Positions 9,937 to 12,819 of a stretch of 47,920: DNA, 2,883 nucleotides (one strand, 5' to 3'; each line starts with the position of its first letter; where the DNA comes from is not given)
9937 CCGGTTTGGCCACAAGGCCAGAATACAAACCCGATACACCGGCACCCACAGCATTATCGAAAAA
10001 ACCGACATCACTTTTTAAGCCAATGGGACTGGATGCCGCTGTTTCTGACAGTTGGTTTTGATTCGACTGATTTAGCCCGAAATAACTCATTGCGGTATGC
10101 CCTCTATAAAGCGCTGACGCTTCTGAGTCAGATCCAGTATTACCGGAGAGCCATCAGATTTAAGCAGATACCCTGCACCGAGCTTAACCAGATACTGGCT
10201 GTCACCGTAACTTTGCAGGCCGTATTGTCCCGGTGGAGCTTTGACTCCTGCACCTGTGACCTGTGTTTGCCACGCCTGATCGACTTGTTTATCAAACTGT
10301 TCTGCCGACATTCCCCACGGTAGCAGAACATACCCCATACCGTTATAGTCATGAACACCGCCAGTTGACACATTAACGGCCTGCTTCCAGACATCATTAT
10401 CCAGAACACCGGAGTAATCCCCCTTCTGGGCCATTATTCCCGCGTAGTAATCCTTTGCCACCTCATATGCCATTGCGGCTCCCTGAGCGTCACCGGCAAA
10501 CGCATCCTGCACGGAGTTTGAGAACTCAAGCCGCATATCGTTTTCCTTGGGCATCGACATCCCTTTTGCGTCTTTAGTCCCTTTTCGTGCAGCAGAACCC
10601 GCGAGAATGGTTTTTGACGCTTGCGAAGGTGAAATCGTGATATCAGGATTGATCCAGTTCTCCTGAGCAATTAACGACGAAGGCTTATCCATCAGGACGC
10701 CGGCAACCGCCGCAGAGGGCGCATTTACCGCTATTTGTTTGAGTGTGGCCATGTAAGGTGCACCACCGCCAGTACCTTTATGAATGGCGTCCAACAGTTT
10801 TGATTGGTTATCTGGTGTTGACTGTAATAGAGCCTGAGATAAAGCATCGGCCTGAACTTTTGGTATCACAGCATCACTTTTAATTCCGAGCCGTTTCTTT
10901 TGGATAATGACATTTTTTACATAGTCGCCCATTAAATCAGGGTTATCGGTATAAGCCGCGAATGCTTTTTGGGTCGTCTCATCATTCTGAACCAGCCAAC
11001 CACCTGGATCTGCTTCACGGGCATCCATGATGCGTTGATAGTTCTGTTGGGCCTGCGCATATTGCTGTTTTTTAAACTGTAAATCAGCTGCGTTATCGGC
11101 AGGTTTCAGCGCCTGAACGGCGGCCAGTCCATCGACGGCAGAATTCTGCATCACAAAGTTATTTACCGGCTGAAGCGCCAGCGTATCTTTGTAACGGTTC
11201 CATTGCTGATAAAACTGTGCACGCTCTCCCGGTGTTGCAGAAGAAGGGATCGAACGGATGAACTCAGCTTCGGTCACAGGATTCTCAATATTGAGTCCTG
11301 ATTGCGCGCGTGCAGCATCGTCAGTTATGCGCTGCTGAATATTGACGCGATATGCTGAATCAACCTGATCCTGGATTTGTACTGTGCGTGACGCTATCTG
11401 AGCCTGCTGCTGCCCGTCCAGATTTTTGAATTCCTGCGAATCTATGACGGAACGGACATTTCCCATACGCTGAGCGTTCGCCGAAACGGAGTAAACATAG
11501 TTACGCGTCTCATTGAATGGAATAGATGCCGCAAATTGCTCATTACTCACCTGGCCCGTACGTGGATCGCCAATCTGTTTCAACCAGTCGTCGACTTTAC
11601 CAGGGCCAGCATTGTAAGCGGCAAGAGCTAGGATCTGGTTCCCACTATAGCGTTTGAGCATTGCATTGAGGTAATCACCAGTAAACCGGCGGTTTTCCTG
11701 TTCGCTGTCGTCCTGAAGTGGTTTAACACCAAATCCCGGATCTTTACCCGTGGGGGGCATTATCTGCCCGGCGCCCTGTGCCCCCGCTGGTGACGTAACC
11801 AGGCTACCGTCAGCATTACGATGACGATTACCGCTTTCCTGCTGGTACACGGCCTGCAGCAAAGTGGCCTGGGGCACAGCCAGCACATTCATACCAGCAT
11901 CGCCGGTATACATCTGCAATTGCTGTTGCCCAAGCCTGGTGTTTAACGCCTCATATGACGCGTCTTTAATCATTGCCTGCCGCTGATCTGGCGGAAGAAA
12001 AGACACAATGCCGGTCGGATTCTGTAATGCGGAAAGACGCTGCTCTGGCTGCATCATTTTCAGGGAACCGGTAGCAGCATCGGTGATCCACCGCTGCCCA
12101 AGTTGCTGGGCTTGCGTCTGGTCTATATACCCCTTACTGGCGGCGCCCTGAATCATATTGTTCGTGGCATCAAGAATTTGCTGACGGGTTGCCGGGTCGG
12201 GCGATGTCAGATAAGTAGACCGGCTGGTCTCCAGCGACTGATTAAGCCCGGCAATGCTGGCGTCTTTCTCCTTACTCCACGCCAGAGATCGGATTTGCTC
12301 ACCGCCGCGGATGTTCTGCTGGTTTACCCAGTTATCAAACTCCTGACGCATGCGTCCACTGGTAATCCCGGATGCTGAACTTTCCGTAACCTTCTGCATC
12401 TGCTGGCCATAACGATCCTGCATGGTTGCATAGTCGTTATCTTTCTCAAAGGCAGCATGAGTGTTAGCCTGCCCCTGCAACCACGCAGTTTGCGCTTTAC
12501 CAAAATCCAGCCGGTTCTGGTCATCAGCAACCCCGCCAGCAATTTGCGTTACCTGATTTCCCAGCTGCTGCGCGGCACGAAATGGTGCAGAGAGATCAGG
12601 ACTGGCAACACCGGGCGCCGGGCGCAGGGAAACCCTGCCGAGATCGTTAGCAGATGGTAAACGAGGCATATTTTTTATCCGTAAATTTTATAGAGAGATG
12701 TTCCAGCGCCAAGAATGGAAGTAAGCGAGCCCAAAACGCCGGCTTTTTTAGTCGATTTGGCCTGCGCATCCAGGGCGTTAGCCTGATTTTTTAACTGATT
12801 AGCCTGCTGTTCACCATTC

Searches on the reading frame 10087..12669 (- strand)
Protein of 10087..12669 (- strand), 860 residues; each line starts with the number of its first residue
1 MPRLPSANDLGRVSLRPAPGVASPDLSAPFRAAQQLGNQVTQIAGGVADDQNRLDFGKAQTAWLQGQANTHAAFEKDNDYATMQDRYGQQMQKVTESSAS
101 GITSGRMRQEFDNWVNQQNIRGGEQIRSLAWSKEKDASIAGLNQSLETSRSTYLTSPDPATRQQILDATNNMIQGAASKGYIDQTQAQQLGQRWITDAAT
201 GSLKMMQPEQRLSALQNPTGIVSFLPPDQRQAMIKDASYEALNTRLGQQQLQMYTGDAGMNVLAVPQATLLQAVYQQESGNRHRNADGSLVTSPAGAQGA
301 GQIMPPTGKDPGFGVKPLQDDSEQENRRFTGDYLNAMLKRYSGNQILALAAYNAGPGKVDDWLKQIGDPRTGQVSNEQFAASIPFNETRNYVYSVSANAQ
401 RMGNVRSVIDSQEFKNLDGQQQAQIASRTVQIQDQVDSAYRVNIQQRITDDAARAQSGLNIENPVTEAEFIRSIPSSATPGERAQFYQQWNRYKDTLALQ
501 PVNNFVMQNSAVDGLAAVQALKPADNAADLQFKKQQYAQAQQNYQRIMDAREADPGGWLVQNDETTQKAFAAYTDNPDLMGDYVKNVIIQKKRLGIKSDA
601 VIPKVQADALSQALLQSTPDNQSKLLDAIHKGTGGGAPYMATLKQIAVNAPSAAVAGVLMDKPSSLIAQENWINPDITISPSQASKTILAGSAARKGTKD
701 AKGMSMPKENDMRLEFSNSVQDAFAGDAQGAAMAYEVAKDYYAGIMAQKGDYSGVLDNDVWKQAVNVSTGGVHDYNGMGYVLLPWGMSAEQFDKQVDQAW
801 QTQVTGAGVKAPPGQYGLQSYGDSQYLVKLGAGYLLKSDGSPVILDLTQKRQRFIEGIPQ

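Call 59: search_protein_families(library=phrogs, proteins=[window:10087-12669:-], max_evalue=0.00001)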
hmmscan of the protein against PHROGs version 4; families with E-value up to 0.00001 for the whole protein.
window:10087-12669:- (860 aa): 10 families
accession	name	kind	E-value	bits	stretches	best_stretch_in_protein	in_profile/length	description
phrog_35810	-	unknown function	2.7e-108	361.3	1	660-860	1-201/201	-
phrog_992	-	head and packaging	2.8e-91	308.3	1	406-854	315-763/764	head protein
phrog_1044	-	lysis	7.1e-64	217.4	1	240-633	201-577/900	endolysin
phrog_36437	-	unknown function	2.3e-26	93.9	1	258-384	233-355/374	-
phrog_19855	-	head and packaging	1.8e-23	83.1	1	260-377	1063-1179/1257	virion structural protein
phrog_19141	-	unknown function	2.3e-17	64.2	1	271-442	237-405/479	-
phrog_2013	-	tail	9.8e-17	61.9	1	61-453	269-639/657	lytic tail protein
phrog_14342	-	tail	2.1e-12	48.3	1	289-395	171-268/272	lytic tail fiber protein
phrog_10475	-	lysis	2.4e-10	40.7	1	73-453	95-449/700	endolysin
phrog_342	-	head and packaging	1.9e-09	37.2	1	269-549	31-308/1235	internal virion protein with endolysin domain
